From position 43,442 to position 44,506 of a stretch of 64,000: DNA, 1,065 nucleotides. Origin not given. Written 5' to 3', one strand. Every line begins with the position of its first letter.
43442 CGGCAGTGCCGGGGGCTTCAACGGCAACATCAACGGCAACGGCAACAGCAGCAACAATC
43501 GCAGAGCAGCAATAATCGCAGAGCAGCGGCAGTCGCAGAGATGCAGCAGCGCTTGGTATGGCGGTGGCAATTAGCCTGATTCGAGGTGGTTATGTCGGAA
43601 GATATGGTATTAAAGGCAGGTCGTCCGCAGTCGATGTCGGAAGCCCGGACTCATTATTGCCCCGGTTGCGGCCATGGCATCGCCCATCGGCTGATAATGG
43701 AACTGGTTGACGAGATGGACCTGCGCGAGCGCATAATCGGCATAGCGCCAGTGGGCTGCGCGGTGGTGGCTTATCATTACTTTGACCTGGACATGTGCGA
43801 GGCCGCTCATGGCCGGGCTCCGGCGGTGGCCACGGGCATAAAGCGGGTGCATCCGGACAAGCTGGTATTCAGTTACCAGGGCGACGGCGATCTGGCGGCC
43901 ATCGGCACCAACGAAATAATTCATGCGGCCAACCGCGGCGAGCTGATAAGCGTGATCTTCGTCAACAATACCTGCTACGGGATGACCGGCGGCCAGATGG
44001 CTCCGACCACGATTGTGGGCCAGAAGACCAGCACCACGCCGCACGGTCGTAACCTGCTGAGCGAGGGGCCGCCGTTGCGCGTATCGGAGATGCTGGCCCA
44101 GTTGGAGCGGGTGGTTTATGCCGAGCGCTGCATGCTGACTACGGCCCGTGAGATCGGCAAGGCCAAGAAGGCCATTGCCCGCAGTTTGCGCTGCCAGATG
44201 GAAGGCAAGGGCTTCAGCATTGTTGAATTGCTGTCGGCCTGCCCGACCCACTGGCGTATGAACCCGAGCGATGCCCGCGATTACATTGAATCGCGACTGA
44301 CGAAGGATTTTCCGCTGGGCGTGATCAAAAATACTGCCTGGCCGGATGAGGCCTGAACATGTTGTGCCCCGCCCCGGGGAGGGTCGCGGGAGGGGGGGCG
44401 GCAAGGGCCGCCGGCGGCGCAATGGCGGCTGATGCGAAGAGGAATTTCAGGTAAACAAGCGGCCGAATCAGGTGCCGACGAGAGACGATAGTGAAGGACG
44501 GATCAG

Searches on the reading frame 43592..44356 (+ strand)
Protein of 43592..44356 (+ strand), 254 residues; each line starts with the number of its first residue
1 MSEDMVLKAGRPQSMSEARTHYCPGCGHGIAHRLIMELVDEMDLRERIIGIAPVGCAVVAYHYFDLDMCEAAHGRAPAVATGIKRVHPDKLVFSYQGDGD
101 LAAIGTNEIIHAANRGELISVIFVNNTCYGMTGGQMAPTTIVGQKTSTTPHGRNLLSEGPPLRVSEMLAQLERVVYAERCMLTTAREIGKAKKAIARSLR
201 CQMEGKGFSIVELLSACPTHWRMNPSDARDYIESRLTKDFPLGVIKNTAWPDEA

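Call 5: search_protein_families(library=pfam, proteins=[window:43592-44356:+])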
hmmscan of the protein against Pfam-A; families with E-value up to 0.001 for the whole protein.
window:43592-44356:+ (254 aa): 1 family
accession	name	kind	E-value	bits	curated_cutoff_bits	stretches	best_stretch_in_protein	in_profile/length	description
PF02775.26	TPP_enzyme_C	-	4.7e-19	69.1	21.9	1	61-212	19-150/151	Thiamine pyrophosphate enzyme, C-terminal TPP binding domain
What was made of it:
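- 43592..44356 (+): Beta subunit gene (TPP-binding). Pfam TPP_enzyme_C (call 5).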

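Call 14: find_encoding_contigs(protein=window:43592-44356:+, flank=6000, max_places=10)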
Protein window:43592-44356:+ (254 aa): no gene with exactly this product is on record in the collection.

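Call 16: find_related_loci(query=window:43592-44356:+, collection=genome_contigs, flank=6000)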
Query window:43592-44356:+ (254 aa) in genome_contigs; peptide patterns used: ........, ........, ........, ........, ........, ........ (x = any residue, [..] = any of these).
600 stretches matched a pattern (row limit reached: there are more); 599 encode a relative of the query (tblastn E <= 1e-3); the best 80 are kept; 80 distinct loci.
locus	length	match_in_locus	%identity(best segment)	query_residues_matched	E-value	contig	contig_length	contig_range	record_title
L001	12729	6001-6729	63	6-248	3e-107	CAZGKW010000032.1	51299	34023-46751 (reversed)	MAG TPA_asm: uncultured Anaerolineales bacterium isolate binchicken_co17_275 genome assembly, contig: NODE_2016_length_5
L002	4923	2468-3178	59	11-247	1e-100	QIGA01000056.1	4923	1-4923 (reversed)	MAG: Chloroflexi bacterium isolate SZUA-161 Ga0063294_10023624, whole genome shotgun sequence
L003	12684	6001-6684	61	20-247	2e-100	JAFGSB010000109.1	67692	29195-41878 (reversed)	MAG: candidate division KSB1 bacterium isolate Zod_Metabat.863 k87_8763450, whole genome shotgun sequence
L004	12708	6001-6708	61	11-246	1e-100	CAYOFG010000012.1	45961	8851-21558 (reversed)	MAG TPA_asm: uncultured Clostridia bacterium isolate binchicken_co376_202 genome assembly, contig: NODE_596_length_45961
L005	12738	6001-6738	59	3-248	1e-99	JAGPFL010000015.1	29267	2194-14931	MAG: Syntrophobacterales bacterium isolate Gw_SlDig_bin_168 Gw_SlDig_2396_length_29267_cov_5.442004, whole genome shotgu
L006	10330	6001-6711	62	11-247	1e-99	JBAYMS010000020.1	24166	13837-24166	MAG: Candidatus Omnitrophota bacterium isolate SO_2016_LW1_45 scaffold01853_LW64-88_2016, whole genome shotgun sequence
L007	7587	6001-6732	59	11-254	2e-99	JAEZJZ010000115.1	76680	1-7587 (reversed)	MAG: Bacillota bacterium isolate OH_CDB_256 k127_708119, whole genome shotgun sequence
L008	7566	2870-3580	61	11-246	3e-99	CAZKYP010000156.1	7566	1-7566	MAG TPA_asm: uncultured Pirellulales bacterium isolate binchicken_co129_610 genome assembly, contig: NODE_32464_length_7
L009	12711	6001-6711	59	11-247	1e-98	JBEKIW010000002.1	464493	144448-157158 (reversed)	MAG: Dehalococcoidia bacterium isolate SPRUCE 309 SPRUCE_309_2, whole genome shotgun sequence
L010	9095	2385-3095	59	11-247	1e-98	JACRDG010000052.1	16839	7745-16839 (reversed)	MAG: Desulfomonile tiedjei isolate NC_groundwater_1666_Pr3_B-0.1um_58_14 SR-2_scaffold_141_1179794, whole genome shotgun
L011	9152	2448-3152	61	12-246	2e-98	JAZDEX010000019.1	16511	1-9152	MAG: Candidatus Omnitrophota bacterium isolate MEGAHIT-group-0.17 k141_6784732, whole genome shotgun sequence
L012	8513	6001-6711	58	11-247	2e-98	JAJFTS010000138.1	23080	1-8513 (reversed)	MAG: Deltaproteobacteria bacterium isolate bin.256 k141_2433967, whole genome shotgun sequence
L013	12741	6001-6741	59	2-246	5e-98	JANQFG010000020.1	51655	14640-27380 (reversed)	MAG: bacterium isolate PL23a_bin.76 k99_4277850, whole genome shotgun sequence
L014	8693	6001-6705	60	12-246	3e-97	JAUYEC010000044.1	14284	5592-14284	MAG: Candidatus Omnitrophota bacterium isolate C20_metabat.bin.9 C20_k141_440728, whole genome shotgun sequence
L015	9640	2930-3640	57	11-247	5e-97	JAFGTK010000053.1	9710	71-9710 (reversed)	MAG: Deltaproteobacteria bacterium isolate Zod_Metabat.965 k87_978801, whole genome shotgun sequence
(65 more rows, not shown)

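Call 17: find_homologous_proteins(query=window:43592-44356:+, max_evalue=1e-60)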
Query window:43592-44356:+ (254 aa): 7965 proteins with E <= 1e-60 among 8000 candidates; the best 120 are listed.
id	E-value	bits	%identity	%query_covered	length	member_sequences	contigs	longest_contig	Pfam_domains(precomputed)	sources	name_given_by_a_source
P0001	5.4e-170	581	100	100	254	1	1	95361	PF02775.27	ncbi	-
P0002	6.6e-135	466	84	93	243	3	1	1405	PF02775.27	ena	-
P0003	2.6e-133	461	81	97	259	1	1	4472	PF02775.27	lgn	-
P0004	2.2e-124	432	73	99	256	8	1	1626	PF02775.27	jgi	jgi:2-oxoglutarate/2-oxoacid ferredoxin oxidoreductase subunit beta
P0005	4.3e-123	427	74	98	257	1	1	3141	PF02775.27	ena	-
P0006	8.8e-123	426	72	97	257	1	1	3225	PF02775.27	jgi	jgi:2-oxoglutarate ferredoxin oxidoreductase subunit beta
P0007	1.2e-122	426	73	99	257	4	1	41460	PF02775.27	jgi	jgi:2-oxoglutarate/2-oxoacid ferredoxin oxidoreductase subunit beta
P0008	1.3e-121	423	70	99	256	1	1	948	PF02775.27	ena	-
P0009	1.6e-121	422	69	99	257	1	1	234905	PF02775.27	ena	-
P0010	4.4e-121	421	72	97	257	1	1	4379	PF02775.27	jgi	jgi:2-oxoglutarate ferredoxin oxidoreductase subunit beta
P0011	1.5e-120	419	70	98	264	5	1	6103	PF02775.27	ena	-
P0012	8.1e-119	414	69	99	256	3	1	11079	PF02775.27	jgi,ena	-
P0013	4.6e-118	411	72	96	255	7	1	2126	PF02775.27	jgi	-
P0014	2.8e-117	408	70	97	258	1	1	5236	PF02775.27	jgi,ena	-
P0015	3.5e-117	408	70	96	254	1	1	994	PF02775.27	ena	-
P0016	9.8e-116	403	69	97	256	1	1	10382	PF02775.27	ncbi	-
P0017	2.0e-115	402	69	98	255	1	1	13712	PF02775.27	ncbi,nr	ncbi:MAG: 2-oxoglutarate oxidoreductase [Planctomycetes bacterium]|nr:2-oxoglutarate oxidoreductase 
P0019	4.4e-113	395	67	97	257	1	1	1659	PF02775.27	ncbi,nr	ncbi:MAG: thiamine pyrophosphate-dependent enzyme [Phycisphaerae bacterium]|nr:thiamine pyrophosphat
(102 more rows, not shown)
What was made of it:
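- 43592..44356 (+): A 100% identical protein, P0001, is in the NCBI-derived collection (call 17).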

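Call 18: find_encoding_contigs(protein=P0003, flank=5000, max_places=4)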
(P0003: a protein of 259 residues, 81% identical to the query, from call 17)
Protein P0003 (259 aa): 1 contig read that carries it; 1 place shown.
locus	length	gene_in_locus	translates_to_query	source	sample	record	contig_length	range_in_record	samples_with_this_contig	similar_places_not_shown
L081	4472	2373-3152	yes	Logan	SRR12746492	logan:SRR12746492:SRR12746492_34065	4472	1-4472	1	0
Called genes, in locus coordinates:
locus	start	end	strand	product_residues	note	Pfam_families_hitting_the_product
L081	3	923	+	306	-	?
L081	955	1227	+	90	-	PF12797:Fer4_2 (faint), PF13237:Fer4_10 (weak), PF14697:Fer4_21 (faint), PF25160:LdpA_Fe-S-bd (faint), PF00037:Fer4 (weak), PF12837:Fer4_6 (faint), PF12838:Fer4_7, PF13187:Fer4_9 (weak), +1 more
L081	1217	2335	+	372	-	PF01855:POR_N, PF02780:Transketolase_C (weak), PF17147:PFOR_II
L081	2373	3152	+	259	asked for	PF02775:TPP_enzyme_C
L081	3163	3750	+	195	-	PF01558:POR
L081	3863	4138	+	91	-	-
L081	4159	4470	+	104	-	?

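Call 19: find_encoding_contigs(protein=P0002, flank=5000, max_places=4)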
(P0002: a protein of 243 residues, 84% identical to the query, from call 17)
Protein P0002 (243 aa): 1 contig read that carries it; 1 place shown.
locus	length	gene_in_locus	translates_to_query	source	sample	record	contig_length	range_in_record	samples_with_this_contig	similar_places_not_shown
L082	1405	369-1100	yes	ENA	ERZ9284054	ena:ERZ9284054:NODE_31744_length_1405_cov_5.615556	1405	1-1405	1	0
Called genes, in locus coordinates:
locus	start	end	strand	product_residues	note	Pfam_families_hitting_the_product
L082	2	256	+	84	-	?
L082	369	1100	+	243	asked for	PF02775:TPP_enzyme_C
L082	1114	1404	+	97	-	?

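Call 20: find_encoding_contigs(protein=P0007, flank=5000, max_places=4)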
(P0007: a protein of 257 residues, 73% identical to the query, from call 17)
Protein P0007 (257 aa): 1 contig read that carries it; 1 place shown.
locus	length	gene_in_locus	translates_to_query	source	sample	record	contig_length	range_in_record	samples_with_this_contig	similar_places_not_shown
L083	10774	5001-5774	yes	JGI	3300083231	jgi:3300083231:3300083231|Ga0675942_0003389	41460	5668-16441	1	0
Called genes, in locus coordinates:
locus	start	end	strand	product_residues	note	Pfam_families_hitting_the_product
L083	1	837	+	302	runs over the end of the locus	PF00348:polyprenyl_synt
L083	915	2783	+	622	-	PF00456:Transketolase_N, PF13292:DXP_synthase_N, PF00676:E1_dh (weak), PF02775:TPP_enzyme_C (weak), PF02779:Transket_pyr, PF02780:Transketolase_C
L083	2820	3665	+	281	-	PF01513:NAD_kinase, PF20143:NAD_kinase_C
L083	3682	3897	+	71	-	PF12797:Fer4_2 (faint), PF13237:Fer4_10, PF14697:Fer4_21 (weak), PF25160:LdpA_Fe-S-bd (faint), PF00037:Fer4 (weak), PF12837:Fer4_6 (faint), PF12838:Fer4_7, PF13187:Fer4_9, +2 more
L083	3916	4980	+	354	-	PF01855:POR_N, PF02780:Transketolase_C (weak), PF17147:PFOR_II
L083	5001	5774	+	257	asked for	PF02775:TPP_enzyme_C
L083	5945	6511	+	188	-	PF01558:POR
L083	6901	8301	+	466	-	-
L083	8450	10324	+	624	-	PF10114:PocR, PF01590:GAF, PF13185:GAF_2, PF13492:GAF_3, PF07228:SpoIIE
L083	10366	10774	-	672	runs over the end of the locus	PF13174:TPR_6 (faint)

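Call 54: list_cluster_members(proteins=[P0001, P0016, P0017, P0019])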
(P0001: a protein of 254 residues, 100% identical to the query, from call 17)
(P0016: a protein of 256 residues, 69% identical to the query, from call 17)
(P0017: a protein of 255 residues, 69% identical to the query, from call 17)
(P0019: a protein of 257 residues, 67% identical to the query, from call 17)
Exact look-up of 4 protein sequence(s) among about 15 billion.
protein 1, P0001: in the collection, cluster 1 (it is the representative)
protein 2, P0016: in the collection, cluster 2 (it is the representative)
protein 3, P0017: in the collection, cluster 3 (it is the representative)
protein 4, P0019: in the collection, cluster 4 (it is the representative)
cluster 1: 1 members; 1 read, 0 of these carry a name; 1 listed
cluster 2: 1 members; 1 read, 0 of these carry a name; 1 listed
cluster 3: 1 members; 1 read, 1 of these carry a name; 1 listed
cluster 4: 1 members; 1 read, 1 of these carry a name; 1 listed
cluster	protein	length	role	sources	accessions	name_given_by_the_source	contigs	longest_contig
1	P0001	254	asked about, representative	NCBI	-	-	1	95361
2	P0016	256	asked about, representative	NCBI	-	-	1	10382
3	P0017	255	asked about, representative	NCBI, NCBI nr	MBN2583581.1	MAG: 2-oxoglutarate oxidoreductase [Planctomycetes bacterium] | 2-oxoglutarate oxidoreductase [Planctomycetota bacterium]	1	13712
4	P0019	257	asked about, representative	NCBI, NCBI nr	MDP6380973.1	MAG: thiamine pyrophosphate-dependent enzyme [Phycisphaerae bacterium] | thiamine pyrophosphate-dependent enzyme [Phycisphaerae bacterium]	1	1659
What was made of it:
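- Tried and rejected: The source contig (P0001, NCBI, 95 kb) has no accession and was not retrievable (call 54), so no genome-wide repeat census was possible.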

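Call 55: find_encoding_contigs(protein=P0005, flank=10000, max_places=2)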
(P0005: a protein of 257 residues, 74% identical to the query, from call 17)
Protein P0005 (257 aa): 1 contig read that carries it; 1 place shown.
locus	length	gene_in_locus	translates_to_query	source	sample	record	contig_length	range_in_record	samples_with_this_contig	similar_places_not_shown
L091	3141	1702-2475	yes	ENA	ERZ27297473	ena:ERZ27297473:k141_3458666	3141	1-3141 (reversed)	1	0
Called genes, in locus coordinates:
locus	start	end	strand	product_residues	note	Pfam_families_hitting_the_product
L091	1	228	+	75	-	?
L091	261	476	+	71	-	PF12797:Fer4_2 (faint), PF12837:Fer4_6 (faint), PF13237:Fer4_10, PF14697:Fer4_21 (weak), PF25160:LdpA_Fe-S-bd (faint), PF00037:Fer4 (weak), PF12838:Fer4_7, PF13187:Fer4_9, +2 more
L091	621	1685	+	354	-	PF01855:POR_N, PF02780:Transketolase_C (faint), PF17147:PFOR_II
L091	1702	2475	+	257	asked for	PF02775:TPP_enzyme_C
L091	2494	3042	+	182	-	PF01558:POR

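Call 56: find_encoding_contigs(protein=P0009, flank=10000, max_places=2)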
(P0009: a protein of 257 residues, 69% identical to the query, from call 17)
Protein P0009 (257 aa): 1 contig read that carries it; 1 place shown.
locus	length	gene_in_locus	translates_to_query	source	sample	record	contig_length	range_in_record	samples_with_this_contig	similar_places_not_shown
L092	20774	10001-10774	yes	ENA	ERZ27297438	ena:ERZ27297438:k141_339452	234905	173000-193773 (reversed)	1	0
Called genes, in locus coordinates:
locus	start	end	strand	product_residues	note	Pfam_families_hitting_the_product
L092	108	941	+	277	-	PF13277:YmdB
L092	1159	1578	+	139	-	-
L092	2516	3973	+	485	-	PF13742:tRNA_anti_2, PF01336:tRNA_anti-codon, PF02601:Exonuc_VII_L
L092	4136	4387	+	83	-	PF02609:Exonuc_VII_S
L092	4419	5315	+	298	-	PF00348:polyprenyl_synt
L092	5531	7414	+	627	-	PF13292:DXP_synthase_N, PF00456:Transketolase_N (weak), PF00676:E1_dh (weak), PF02775:TPP_enzyme_C (weak), PF02779:Transket_pyr, PF02780:Transketolase_C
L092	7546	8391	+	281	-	PF01513:NAD_kinase, PF20143:NAD_kinase_C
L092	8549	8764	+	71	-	PF12797:Fer4_2 (faint), PF13237:Fer4_10, PF14697:Fer4_21 (faint), PF25160:LdpA_Fe-S-bd (faint), PF12837:Fer4_6 (faint), PF12838:Fer4_7, PF13187:Fer4_9, PF00037:Fer4 (weak), +2 more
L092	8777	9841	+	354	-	PF01855:POR_N, PF02780:Transketolase_C (weak), PF17147:PFOR_II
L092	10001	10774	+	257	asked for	PF02775:TPP_enzyme_C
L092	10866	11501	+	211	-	PF01558:POR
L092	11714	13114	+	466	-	-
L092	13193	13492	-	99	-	PF05016:ParE_toxin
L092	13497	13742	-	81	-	PF02604:PhdYeFM_antitox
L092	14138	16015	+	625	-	PF10114:PocR, PF01590:GAF, PF13185:GAF_2, PF13492:GAF_3, PF07228:SpoIIE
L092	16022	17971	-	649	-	PF13174:TPR_6 (faint)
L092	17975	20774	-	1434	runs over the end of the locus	PF05359:DUF748, PF13116:YhdP (faint)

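Call 57: find_encoding_contigs(protein=P0017, flank=10000, max_places=2)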
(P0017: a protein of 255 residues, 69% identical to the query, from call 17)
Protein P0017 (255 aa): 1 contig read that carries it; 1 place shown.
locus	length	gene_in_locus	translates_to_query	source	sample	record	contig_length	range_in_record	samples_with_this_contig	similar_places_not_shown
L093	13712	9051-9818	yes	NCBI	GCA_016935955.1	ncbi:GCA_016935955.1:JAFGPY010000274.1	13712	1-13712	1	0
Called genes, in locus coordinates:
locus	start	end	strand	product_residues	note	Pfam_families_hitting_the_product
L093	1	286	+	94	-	?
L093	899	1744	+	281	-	PF00149:Metallophos, PF13277:YmdB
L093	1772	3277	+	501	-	PF13742:tRNA_anti_2, PF01336:tRNA_anti-codon, PF02601:Exonuc_VII_L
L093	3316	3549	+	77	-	PF02609:Exonuc_VII_S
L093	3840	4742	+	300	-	PF00348:polyprenyl_synt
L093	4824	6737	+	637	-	PF00456:Transketolase_N, PF13292:DXP_synthase_N, PF00676:E1_dh, PF02775:TPP_enzyme_C (weak), PF02779:Transket_pyr, PF02780:Transketolase_C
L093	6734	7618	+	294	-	PF01513:NAD_kinase, PF20143:NAD_kinase_C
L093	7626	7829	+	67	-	PF12837:Fer4_6 (faint), PF13237:Fer4_10 (weak), PF14697:Fer4_21 (weak), PF25160:LdpA_Fe-S-bd (faint), PF00037:Fer4 (weak), PF12797:Fer4_2 (faint), PF12838:Fer4_7, PF13187:Fer4_9, +1 more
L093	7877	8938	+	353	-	PF01855:POR_N, PF02780:Transketolase_C (weak), PF17147:PFOR_II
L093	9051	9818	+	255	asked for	PF02775:TPP_enzyme_C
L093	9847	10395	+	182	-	PF01558:POR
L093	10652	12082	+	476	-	PF14559:TPR_19 (faint)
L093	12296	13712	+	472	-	PF10114:PocR, PF13185:GAF_2, PF01590:GAF, PF13492:GAF_3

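Call 58: find_encoding_contigs(protein=P0012, flank=10000, max_places=2)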
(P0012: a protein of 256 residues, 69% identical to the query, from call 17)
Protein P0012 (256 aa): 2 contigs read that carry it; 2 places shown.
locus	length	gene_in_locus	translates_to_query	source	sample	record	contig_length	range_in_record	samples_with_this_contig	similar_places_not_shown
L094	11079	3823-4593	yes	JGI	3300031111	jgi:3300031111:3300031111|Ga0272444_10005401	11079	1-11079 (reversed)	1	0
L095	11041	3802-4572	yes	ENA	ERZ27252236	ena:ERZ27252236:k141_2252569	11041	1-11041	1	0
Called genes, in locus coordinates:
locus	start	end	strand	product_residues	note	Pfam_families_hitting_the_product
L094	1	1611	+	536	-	?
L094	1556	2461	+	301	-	PF01513:NAD_kinase, PF20143:NAD_kinase_C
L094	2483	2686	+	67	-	PF12797:Fer4_2 (weak), PF12837:Fer4_6 (faint), PF13237:Fer4_10, PF14697:Fer4_21 (weak), PF25160:LdpA_Fe-S-bd (faint), PF00037:Fer4 (weak), PF12838:Fer4_7, PF13187:Fer4_9, +1 more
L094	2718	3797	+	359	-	PF01855:POR_N, PF02780:Transketolase_C (weak), PF17147:PFOR_II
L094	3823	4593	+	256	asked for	PF02775:TPP_enzyme_C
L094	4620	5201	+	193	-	PF01558:POR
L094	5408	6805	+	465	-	PF14559:TPR_19 (faint)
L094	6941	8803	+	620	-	PF10114:PocR, PF01590:GAF, PF13185:GAF_2, PF13492:GAF_3, PF07228:SpoIIE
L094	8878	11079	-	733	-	?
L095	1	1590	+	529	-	?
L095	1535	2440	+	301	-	PF01513:NAD_kinase, PF20143:NAD_kinase_C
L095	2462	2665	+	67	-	PF12797:Fer4_2 (weak), PF12837:Fer4_6 (faint), PF13237:Fer4_10, PF14697:Fer4_21 (weak), PF25160:LdpA_Fe-S-bd (faint), PF00037:Fer4 (weak), PF12838:Fer4_7, PF13187:Fer4_9, +1 more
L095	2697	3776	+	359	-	PF01855:POR_N, PF02780:Transketolase_C (weak), PF17147:PFOR_II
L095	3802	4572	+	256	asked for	PF02775:TPP_enzyme_C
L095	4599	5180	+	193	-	PF01558:POR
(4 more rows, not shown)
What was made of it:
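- The flanks are collinear with the conserved dxs-nadK-delta-alpha-beta-gamma order (calls 5, 20, 56-58).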

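Call 76: search_protein_families(library=ncbifam, proteins=[window:43592-44356:+], max_evalue=1e-10)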
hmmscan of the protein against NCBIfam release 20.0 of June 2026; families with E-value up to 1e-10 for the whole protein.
window:43592-44356:+ (254 aa): 8 families
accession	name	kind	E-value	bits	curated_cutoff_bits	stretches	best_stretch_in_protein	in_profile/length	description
NF008820.0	PRK11866.1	equivalog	1.3e-33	116.6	402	1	17-225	12-209/287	2-oxoacid ferredoxin oxidoreductase subunit beta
TIGR02177.1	PorB_KorB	subfamily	4.2e-31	108.5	261.9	1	21-225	2-195/286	2-oxoacid:acceptor oxidoreductase, beta subunit, pyruvate/2-ketoisovalerate family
NF008821.0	PRK11869.1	equivalog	1.1e-30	106.5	438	1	15-225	9-208/286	2-oxoacid ferredoxin oxidoreductase subunit beta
NF007207.0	PRK09628.1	equivalog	5.4e-28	98.4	364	1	19-218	15-203/277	2-oxoglutarate ferredoxin oxidoreductase subunit beta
NF041171.1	Oxoac_fdxbeta_Archa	equivalog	4e-26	92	423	1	20-225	3-197/296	2-oxoacid:ferredoxin oxidoreductase subunit beta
NF008819.1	PRK11865.1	equivalog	9.4e-20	71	405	1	20-228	18-223/300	pyruvate synthase subunit PorB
NF008818.0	PRK11864.1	subfamily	7.6e-19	67.9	405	1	21-227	19-218/300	3-methyl-2-oxobutanoate dehydrogenase subunit beta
NF045766.1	PhenlGlyoxDHPadI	equivalog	2.8e-12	46.2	700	1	82-228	220-365/443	NADH-dependent phenylglyoxylate dehydrogenase subunit beta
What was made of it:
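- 43592..44356 (+): NCBIfam lists only sub-threshold matches to beta-subunit families (best 116.6 bits against a cut-off of 402; call 76).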

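Call 83: find_encoding_contigs(protein=P0010, flank=6000, max_places=2)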
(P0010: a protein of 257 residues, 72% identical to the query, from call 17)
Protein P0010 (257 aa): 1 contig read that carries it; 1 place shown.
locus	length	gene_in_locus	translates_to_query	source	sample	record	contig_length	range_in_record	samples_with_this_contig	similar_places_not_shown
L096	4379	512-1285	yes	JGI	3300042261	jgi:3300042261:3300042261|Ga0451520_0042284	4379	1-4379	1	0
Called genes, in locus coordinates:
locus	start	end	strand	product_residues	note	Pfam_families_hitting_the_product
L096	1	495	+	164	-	?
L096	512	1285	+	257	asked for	PF02775:TPP_enzyme_C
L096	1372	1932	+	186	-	PF01558:POR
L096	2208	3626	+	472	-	-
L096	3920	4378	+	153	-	?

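Call 84: find_encoding_contigs(protein=P0011, flank=6000, max_places=2)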
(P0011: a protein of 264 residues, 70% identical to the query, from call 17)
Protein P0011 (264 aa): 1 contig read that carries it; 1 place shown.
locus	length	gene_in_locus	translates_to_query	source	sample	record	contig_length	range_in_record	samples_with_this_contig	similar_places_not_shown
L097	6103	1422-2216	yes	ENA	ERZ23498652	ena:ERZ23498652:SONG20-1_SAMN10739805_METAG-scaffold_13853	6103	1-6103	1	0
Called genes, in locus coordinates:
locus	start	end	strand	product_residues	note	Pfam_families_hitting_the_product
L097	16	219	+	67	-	PF12797:Fer4_2 (faint), PF13237:Fer4_10 (weak), PF14697:Fer4_21 (weak), PF25160:LdpA_Fe-S-bd (faint), PF00037:Fer4 (weak), PF12837:Fer4_6 (faint), PF12838:Fer4_7, PF13187:Fer4_9 (weak), +1 more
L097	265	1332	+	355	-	PF01855:POR_N, PF02780:Transketolase_C, PF17147:PFOR_II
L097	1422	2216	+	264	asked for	PF02775:TPP_enzyme_C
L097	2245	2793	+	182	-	PF01558:POR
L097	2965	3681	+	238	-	-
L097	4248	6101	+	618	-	?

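Call 85: find_encoding_contigs(protein=P0016, flank=8000, max_places=2)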
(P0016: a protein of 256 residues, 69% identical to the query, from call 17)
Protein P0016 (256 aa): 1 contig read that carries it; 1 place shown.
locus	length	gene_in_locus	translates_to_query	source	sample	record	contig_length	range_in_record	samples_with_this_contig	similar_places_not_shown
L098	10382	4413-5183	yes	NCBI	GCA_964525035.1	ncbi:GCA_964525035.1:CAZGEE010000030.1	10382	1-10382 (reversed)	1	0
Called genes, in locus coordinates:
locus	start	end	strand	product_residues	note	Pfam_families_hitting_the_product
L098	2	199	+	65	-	?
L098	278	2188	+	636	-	PF13292:DXP_synthase_N, PF00456:Transketolase_N (faint), PF00676:E1_dh (weak), PF02775:TPP_enzyme_C (weak), PF02779:Transket_pyr, PF02780:Transketolase_C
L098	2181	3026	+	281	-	PF01513:NAD_kinase, PF20143:NAD_kinase_C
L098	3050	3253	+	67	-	PF12797:Fer4_2 (faint), PF12837:Fer4_6 (faint), PF13237:Fer4_10, PF14697:Fer4_21 (weak), PF25160:LdpA_Fe-S-bd (faint), PF00037:Fer4 (weak), PF12838:Fer4_7, PF13187:Fer4_9, +2 more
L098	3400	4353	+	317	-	PF01855:POR_N, PF02780:Transketolase_C, PF17147:PFOR_II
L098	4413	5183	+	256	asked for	PF02775:TPP_enzyme_C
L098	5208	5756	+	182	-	PF01558:POR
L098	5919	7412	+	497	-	-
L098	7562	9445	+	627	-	PF10114:PocR, PF01590:GAF, PF13185:GAF_2, PF13492:GAF_3, PF07228:SpoIIE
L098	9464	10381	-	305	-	?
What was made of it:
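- On Four-subunit 2-oxoacid:ferredoxin oxidoreductase operon (context claim): The same order is found in 10 relatives (calls 18-20, 55-58, 83-85).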
